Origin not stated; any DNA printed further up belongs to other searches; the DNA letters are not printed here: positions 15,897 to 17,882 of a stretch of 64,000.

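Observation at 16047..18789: Split PEP-synthase-like enzyme in phenylphosphate-synthase-like subunit order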

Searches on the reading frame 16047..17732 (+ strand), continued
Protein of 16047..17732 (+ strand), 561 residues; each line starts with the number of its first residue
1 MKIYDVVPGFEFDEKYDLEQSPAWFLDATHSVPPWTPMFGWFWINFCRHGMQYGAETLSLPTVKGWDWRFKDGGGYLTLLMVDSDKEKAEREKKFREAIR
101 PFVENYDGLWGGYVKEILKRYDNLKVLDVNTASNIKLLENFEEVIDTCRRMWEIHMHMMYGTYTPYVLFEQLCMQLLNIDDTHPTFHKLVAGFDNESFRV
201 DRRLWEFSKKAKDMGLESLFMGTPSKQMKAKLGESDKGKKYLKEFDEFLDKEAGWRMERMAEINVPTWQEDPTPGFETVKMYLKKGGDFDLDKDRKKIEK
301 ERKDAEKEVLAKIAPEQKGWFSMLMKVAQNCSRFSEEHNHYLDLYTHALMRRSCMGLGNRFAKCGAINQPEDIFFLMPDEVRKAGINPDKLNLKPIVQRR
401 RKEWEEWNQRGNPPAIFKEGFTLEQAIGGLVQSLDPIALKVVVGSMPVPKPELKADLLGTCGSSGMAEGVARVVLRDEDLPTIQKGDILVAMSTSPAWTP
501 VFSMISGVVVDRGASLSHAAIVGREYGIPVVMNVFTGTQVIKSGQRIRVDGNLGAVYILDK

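Call 73: predict_structure(alignment_id=A1)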
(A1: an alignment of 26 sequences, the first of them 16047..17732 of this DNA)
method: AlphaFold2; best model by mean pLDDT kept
length: 561 residues; sequences in the alignment: 26
mean_pLDDT: 75.1   pTM: 0.75
mean pLDDT of the five models: 75.1, 68.3, 61.9, 60.2, 56.7
residues with pLDDT >= 90: 143; 70-90: 233; 50-70: 105; < 50: 80
segments of 3 or more residues with pLDDT < 50: 1-3, 442-465, 492-539, 551-554
pLDDT, mean of each block of 10 residues (from residue 1): 56 85 71 66 80 88 82 75 90 90 86 89 89 93 92 86 77 82 74 75 91 94 93 96 94 73 72 90 76 83 92 90 85 70 79 92 95 89 90 92 73 72 71 62 37 29 47 55 57 47 43 42 43 41 64 57 52
secondary structure, 60 per line:
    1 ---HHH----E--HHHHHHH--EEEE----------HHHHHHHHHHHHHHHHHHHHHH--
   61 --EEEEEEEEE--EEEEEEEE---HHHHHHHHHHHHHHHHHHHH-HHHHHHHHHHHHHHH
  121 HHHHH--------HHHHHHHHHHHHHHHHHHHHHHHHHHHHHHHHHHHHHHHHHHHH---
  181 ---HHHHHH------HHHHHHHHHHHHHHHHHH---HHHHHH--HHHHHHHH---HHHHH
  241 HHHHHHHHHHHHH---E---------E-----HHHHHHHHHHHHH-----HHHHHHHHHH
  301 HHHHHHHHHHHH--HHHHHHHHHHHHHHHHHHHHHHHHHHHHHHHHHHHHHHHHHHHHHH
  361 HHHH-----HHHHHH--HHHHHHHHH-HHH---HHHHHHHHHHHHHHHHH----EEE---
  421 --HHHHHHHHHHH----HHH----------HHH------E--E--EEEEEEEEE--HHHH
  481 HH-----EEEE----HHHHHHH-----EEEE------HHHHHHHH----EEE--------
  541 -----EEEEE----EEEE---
elements in order: H14-20 E23-26 H37-58 E63-71 E74-81 H85-104 H106-125 H134-177 H184-189 H196-213 H217-222 H225-232 H236-253 H273-285 H291-312 H315-364 H370-375 H378-386 H394-410 E415-417 H423-433 E466-474 H477-482 E488-491 H496-502 E508-511 H518-525 E530-532 E546-550 E555-558

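Call 76: search_solved_structures(query=L094:10376-11476:+, max_evalue=1e-20, show_alignments=1)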
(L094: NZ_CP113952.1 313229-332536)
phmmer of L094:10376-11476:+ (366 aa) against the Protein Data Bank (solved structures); distinct sequences matched with E-value up to 1e-20: 8.
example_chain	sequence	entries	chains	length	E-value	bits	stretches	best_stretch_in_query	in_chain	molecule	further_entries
9goj_A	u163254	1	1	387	1.7e-234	780.8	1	1-366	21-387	Phosphoenolpyruvate synthase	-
8a8e_A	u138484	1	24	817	1.7e-68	235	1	66-349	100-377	Phosphoenolpyruvate synthase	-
9dae_A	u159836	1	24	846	2.3e-66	227.9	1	8-345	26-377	Phosphoenolpyruvate synthase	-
5hv6_A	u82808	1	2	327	3.1e-44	155.2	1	3-332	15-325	Phosphoenolpyruvate synthase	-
2ols_A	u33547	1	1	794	1.1e-43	153.4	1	4-341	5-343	Phosphoenolpyruvate synthase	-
5fbs_A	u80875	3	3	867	2.9e-43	152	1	3-333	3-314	Phosphoenolpyruvate synthase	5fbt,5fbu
5hv2_A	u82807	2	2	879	3e-43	151.9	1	3-333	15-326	Phosphoenolpyruvate synthase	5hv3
5hv1_A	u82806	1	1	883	3e-43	151.9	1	3-333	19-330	Phosphoenolpyruvate synthase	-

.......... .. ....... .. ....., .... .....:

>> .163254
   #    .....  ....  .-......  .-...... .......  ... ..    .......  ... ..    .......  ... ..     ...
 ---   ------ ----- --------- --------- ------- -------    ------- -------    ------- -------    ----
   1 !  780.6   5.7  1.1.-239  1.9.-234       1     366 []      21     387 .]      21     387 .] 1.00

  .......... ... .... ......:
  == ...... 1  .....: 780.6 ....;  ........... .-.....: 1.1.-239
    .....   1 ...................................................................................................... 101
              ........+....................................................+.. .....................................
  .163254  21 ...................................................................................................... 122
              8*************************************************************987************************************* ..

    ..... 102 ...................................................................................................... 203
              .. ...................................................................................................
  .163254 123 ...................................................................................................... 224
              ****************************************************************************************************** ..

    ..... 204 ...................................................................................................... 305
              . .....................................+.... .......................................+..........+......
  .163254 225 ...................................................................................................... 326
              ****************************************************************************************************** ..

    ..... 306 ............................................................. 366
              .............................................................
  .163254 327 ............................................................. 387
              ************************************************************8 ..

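Call 77: search_protein_families(library=ncbifam, proteins=[L009:11503-13338:+, L094:8437-10326:+, L010:7917-9611:+, L006:6984-8699:+, P0241, P0243, P0255, P0347, P0383], max_evalue=1e-30)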
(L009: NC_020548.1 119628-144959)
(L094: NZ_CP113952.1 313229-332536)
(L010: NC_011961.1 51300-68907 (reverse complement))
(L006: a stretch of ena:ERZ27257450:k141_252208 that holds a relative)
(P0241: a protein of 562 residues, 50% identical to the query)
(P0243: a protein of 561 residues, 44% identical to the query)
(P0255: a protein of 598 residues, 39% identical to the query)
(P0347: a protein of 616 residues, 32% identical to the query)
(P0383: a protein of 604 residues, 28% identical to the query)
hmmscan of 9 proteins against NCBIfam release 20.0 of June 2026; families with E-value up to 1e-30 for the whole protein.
L009:11503-13338:+ (611 aa): 8 families
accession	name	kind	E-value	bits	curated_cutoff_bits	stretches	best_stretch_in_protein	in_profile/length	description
NF006152.0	PRK08296.1-4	equivalog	0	1300.4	723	1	1-610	1-608/609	hypothetical protein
NF006153.0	PRK08296.1-5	subfamily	2.4e-243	808.9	578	1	3-610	5-606/608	hypothetical protein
NF006150.0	PRK08296.1-2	subfamily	8.3e-208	691.6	650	1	2-611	5-606/633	hypothetical protein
NF006151.0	PRK08296.1-3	equivalog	3.4e-207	689.7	693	1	1-610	5-603/604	hypothetical protein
NF004877.0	PRK06241.1-2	subfamily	1.1e-36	126.5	866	1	507-610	766-868/869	phosphoenolpyruvate synthase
NF004878.0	PRK06241.1-3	subfamily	9.8e-35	119.9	945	1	507-610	787-889/891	phosphoenolpyruvate synthase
NF041857.1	RIF_Ptrans_rph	equivalog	6e-34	117.5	999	1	508-609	763-863/864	rifamycin-inactivating phosphotransferase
NF006149.0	PRK08296.1-1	equivalog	2.9e-32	111.8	730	0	39-610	11-567/568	hypothetical protein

L094:8437-10326:+ (629 aa): 6 families
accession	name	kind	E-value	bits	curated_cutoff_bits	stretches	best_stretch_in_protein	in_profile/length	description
NF006153.0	PRK08296.1-5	subfamily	1.1e-235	783.7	578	1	22-623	4-607/608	hypothetical protein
NF006151.0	PRK08296.1-3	equivalog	5.8e-214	712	693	1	22-623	6-604/604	hypothetical protein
NF006150.0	PRK08296.1-2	subfamily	5.3e-208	692.2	650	1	21-626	4-609/633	hypothetical protein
NF006152.0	PRK08296.1-4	equivalog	3.2e-197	656.7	723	1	22-621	2-607/609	hypothetical protein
NF006149.0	PRK08296.1-1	equivalog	2e-33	115.6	730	0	519-623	464-568/568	hypothetical protein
NF004878.0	PRK06241.1-3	subfamily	2.3e-32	112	945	1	515-624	783-891/891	phosphoenolpyruvate synthase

L010:7917-9611:+ (564 aa): 12 families
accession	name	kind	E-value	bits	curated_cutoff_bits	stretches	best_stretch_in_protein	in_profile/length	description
NF006153.0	PRK08296.1-5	subfamily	2.7e-63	214.3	578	1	25-564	34-607/608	hypothetical protein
NF006151.0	PRK08296.1-3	equivalog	6.2e-50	170.3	693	1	26-564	37-604/604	hypothetical protein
NF004878.0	PRK06241.1-3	subfamily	1.1e-43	149.4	945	1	213-564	554-890/891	phosphoenolpyruvate synthase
NF052632.1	undecylprod_RedH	equivalog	8.2e-43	146.4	1350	1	191-564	521-879/880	undecylprodigiosin ligase RedH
NF006152.0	PRK08296.1-4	equivalog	4.6e-42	144.2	723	1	27-562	37-607/609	hypothetical protein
NF006149.0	PRK08296.1-1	equivalog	1.4e-41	142.5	730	1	111-563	112-567/568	hypothetical protein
NF041857.1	RIF_Ptrans_rph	equivalog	1.7e-40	139.2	999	1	230-563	547-864/864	rifamycin-inactivating phosphotransferase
NF004877.0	PRK06241.1-2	subfamily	2e-40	138.9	866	1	225-564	546-869/869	phosphoenolpyruvate synthase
NF052631.1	prodigiosin_PigC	equivalog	5.5e-40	137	1300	1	192-562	525-881/883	prodigiosin ligase PigC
NF006150.0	PRK08296.1-2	subfamily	5.5e-38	130.6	650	1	27-564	37-606/633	hypothetical protein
NF004881.0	PRK06241.2-2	equivalog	3.3e-37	128.2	883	1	124-564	466-891/898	phosphoenolpyruvate synthase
NF004879.0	PRK06241.1-4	equivalog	5.9e-32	110.7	976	1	234-563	555-868/868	phosphoenolpyruvate synthase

L006:6984-8699:+ (571 aa): 4 families
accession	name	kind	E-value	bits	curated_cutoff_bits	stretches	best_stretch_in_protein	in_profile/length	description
NF006153.0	PRK08296.1-5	subfamily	1.4e-54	185.5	578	1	17-569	35-604/608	hypothetical protein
NF006149.0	PRK08296.1-1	equivalog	2.1e-39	135.4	730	1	108-568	118-564/568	hypothetical protein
NF006151.0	PRK08296.1-3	equivalog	1.1e-38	133.2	693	1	60-568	80-600/604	hypothetical protein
NF006152.0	PRK08296.1-4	equivalog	7.8e-34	117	723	1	17-568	36-605/609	hypothetical protein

P0241 (562 aa): 13 families
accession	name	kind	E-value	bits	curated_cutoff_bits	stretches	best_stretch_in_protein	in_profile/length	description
NF006153.0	PRK08296.1-5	subfamily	4.7e-70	236.6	578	1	20-562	36-607/608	hypothetical protein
NF006151.0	PRK08296.1-3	equivalog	4.6e-55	187.2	693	1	25-562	43-604/604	hypothetical protein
NF006150.0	PRK08296.1-2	subfamily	2.8e-49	167.9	650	0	457-561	501-605/633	hypothetical protein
NF006149.0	PRK08296.1-1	equivalog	1.5e-46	158.9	730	1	108-561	121-567/568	hypothetical protein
NF004878.0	PRK06241.1-3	subfamily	3.5e-46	157.8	945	1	218-562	564-890/891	phosphoenolpyruvate synthase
NF052632.1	undecylprod_RedH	equivalog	1e-44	152.8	1350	1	123-562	458-879/880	undecylprodigiosin ligase RedH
NF006152.0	PRK08296.1-4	equivalog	1.2e-44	152.8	723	1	25-559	42-606/609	hypothetical protein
NF004881.0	PRK06241.2-2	equivalog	4e-43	147.8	883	1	122-562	469-891/898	phosphoenolpyruvate synthase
NF004877.0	PRK06241.1-2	subfamily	2.4e-41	142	866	1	225-561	551-868/869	phosphoenolpyruvate synthase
NF052631.1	prodigiosin_PigC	equivalog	9.1e-40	136.3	1300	1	216-560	555-881/883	prodigiosin ligase PigC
NF041857.1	RIF_Ptrans_rph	equivalog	2.9e-34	118.6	999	1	226-561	548-864/864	rifamycin-inactivating phosphotransferase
NF004880.0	PRK06241.2-1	equivalog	1.3e-32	112.6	972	1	232-561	529-837/837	phosphoenolpyruvate synthase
NF004879.0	PRK06241.1-4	equivalog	6.4e-32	110.6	976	1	226-561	552-868/868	phosphoenolpyruvate synthase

P0243 (561 aa): 12 families
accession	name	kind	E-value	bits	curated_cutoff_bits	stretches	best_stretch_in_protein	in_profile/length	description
NF006153.0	PRK08296.1-5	subfamily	3.4e-66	223.9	578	1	18-560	39-607/608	hypothetical protein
NF006151.0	PRK08296.1-3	equivalog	7.3e-54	183.3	693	1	21-560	44-604/604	hypothetical protein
NF004881.0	PRK06241.2-2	equivalog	1.7e-48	165.5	883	1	93-560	446-891/898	phosphoenolpyruvate synthase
NF006150.0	PRK08296.1-2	subfamily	8.7e-48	163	650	1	456-560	502-606/633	hypothetical protein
NF006152.0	PRK08296.1-4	equivalog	5.1e-47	160.6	723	0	454-558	503-607/609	hypothetical protein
NF006149.0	PRK08296.1-1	equivalog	5.5e-46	157.1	730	1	76-560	89-568/568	hypothetical protein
NF052632.1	undecylprod_RedH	equivalog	2.4e-45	154.8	1350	1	119-560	458-879/880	undecylprodigiosin ligase RedH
NF052631.1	prodigiosin_PigC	equivalog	9.6e-44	149.5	1300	1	165-558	507-881/883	prodigiosin ligase PigC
NF004877.0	PRK06241.1-2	subfamily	3.2e-43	148.2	866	0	457-559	767-868/869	phosphoenolpyruvate synthase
NF004878.0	PRK06241.1-3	subfamily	4.8e-40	137.4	945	0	457-560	788-890/891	phosphoenolpyruvate synthase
NF041857.1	RIF_Ptrans_rph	equivalog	4e-37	128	999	1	214-559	540-864/864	rifamycin-inactivating phosphotransferase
NF004879.0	PRK06241.1-4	equivalog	8.6e-35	120.1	976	0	457-559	767-868/868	phosphoenolpyruvate synthase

P0255 (598 aa): 10 families
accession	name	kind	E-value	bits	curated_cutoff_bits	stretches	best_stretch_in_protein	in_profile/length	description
NF006153.0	PRK08296.1-5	subfamily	2.6e-68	230.9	578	2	79-415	71-422/608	hypothetical protein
NF006150.0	PRK08296.1-2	subfamily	6.8e-51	173.2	650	0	492-597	501-606/633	hypothetical protein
NF006151.0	PRK08296.1-3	equivalog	2e-48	165.3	693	0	491-596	498-603/604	hypothetical protein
NF006152.0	PRK08296.1-4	equivalog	3.1e-37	128.3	723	1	49-595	43-607/609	hypothetical protein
NF004881.0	PRK06241.2-2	equivalog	1.2e-36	126.3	883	1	145-597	468-891/898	phosphoenolpyruvate synthase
NF006149.0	PRK08296.1-1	equivalog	2.1e-36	125.4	730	1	200-596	186-567/568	hypothetical protein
NF004878.0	PRK06241.1-3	subfamily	3.7e-36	124.6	945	0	493-597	787-890/891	phosphoenolpyruvate synthase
NF052631.1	prodigiosin_PigC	equivalog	3.7e-34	117.8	1300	0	492-595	777-881/883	prodigiosin ligase PigC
NF004877.0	PRK06241.1-2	subfamily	1.8e-33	115.9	866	0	493-596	766-868/869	phosphoenolpyruvate synthase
NF052632.1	undecylprod_RedH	equivalog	1.8e-33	115.5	1350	0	485-597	766-879/880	undecylprodigiosin ligase RedH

P0347 (616 aa): 11 families
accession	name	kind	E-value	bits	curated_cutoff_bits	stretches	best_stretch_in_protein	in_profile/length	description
NF006153.0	PRK08296.1-5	subfamily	8.2e-194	645.4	578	1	8-616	4-607/608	hypothetical protein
NF006151.0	PRK08296.1-3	equivalog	4.8e-168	560.4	693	1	5-616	3-604/604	hypothetical protein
NF006150.0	PRK08296.1-2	subfamily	1e-157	526.1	650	1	4-616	1-606/633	hypothetical protein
NF006152.0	PRK08296.1-4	equivalog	2.6e-155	518.3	723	1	8-614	2-607/609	hypothetical protein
NF004878.0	PRK06241.1-3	subfamily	1.7e-42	145.5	945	1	513-616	788-890/891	phosphoenolpyruvate synthase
NF006149.0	PRK08296.1-1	equivalog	4.1e-40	137.7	730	1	43-615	14-567/568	hypothetical protein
NF004877.0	PRK06241.1-2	subfamily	3.9e-38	131.3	866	1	513-615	767-868/869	phosphoenolpyruvate synthase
NF041857.1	RIF_Ptrans_rph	equivalog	1.6e-37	129.4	999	1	299-615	578-864/864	rifamycin-inactivating phosphotransferase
NF004879.0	PRK06241.1-4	equivalog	1.1e-35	123.1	976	1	513-615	767-868/868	phosphoenolpyruvate synthase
NF004881.0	PRK06241.2-2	equivalog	1.5e-34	119.4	883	1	314-616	618-891/898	phosphoenolpyruvate synthase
NF004880.0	PRK06241.2-1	equivalog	3.7e-34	117.8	972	0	513-615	736-837/837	phosphoenolpyruvate synthase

P0383 (604 aa): 10 families
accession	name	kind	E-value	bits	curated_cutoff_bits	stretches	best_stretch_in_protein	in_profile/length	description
NF006153.0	PRK08296.1-5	subfamily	3.9e-62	210.5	578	1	46-603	32-606/608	hypothetical protein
NF006151.0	PRK08296.1-3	equivalog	2.6e-49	168.3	693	1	105-603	90-603/604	hypothetical protein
NF004878.0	PRK06241.1-3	subfamily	4.1e-41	141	945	0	494-604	781-890/891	phosphoenolpyruvate synthase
NF004881.0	PRK06241.2-2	equivalog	1.7e-39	135.8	883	1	148-604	462-891/898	phosphoenolpyruvate synthase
NF006149.0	PRK08296.1-1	equivalog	1.2e-38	132.9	730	1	283-603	252-567/568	hypothetical protein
NF006150.0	PRK08296.1-2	subfamily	1.5e-37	129.2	650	1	94-603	78-605/633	hypothetical protein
NF004877.0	PRK06241.1-2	subfamily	2.3e-36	125.5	866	0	493-603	759-868/869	phosphoenolpyruvate synthase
NF006152.0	PRK08296.1-4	equivalog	6.8e-36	123.8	723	1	50-603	37-608/609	hypothetical protein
NF041857.1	RIF_Ptrans_rph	equivalog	3.9e-35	121.5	999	0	494-602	756-863/864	rifamycin-inactivating phosphotransferase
NF052631.1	prodigiosin_PigC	equivalog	1.8e-31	108.9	1300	0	490-602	768-881/883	prodigiosin ligase PigC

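Call 80: fold_search(model_id=the predicted structure, library=pdb)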
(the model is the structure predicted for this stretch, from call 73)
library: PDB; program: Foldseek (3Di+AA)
matches with E <= 10: 162; with E <= 0.001: 6
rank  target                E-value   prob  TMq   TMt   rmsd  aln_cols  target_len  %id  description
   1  5fbu                  4.5e-15  1.00  0.54  0.43  12.1       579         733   18  Crystal structure of rifampin phosphotransferase RPH-Lm from Listeria monocytogenes in complex with rifampin-phosphate (released 2015-12-30)
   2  5hv1                  2.0e-14  1.00  0.51  0.36  12.4       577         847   19  Rifampin phosphotransferase in complex with AMPPNP and rifampin from Listeria monocytogenes (released 2016-03-30)
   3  5fbt                  2.9e-14  1.00  0.53  0.40  12.5       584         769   18  Crystal structure of rifampin phosphotransferase RPH-Lm from Listeria monocytogenes in complex with rifampin (released 2015-12-30)
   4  5hv2                  2.5e-13  1.00  0.49  0.35  13.9       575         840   18  Rifampin phosphotransferase G527Y mutant from Listeria monocytogenes (released 2016-03-30)
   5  5fbs                  2.2e-12  1.00  0.47  0.35  11.9       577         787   18  Crystal structure of rifampin phosphotransferase RPH-Lm from Listeria monocytogenes in complex with ADP and magnesium (released 2016-01-13)
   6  5hv3                  2.0e-11  1.00  0.45  0.32  14.9       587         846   18  Rifampin phosphotransferase G527Y mutant in complex with AMPPNP from Listeria monocytogenes (released 2016-03-30)
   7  2e28                  1.4e-03  1.00  0.14  0.14   4.5       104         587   35  Crystal structure analysis of pyruvate kinase from Bacillus stearothermophilus (released 2008-02-05)
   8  1kbl                  8.1e-03  0.89  0.15  0.11  19.9       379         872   16  PYRUVATE PHOSPHATE DIKINASE (released 2002-01-30)
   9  3t05_A                1.1e-02  0.98  0.15  0.14  19.3       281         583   15  Crystal structure of S. aureus Pyruvate Kinase (released 2011-10-26)
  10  1ggo                  4.4e-02  0.66  0.15  0.10  20.0       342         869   15  T453A MUTANT OF PYRUVATE, PHOSPHATE DIKINASE (released 2001-01-10)
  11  1dik                  9.0e-02  0.35  0.15  0.10  20.4       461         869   13  PYRUVATE PHOSPHATE DIKINASE (released 1996-04-03)
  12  2hi6_MODEL_1_A        1.1e-01  0.99  0.12  0.43   6.6       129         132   16  Solution NMR structure of UPF0107 protein AF_0055, Northeast Structural Genomics Consortium Target GR101 (released 2006-08-29)
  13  6grj_E                1.3e-01  0.54  0.17  0.25  32.9       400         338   10  Structure of the AhlB pore of the tripartite alpha-pore forming toxin, AHL, from Aeromonas hydrophila. (released 2019-07-03)
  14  5woy_MODEL_1_A        1.3e-01  0.60  0.11  0.23  19.0       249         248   12  NMR solution structure of Enzyme I (nEIt) protein using two 4D-spectra (released 2018-02-07)
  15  6grj_H                1.5e-01  0.47  0.17  0.25  32.4       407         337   10  Structure of the AhlB pore of the tripartite alpha-pore forming toxin, AHL, from Aeromonas hydrophila. (released 2019-07-03)
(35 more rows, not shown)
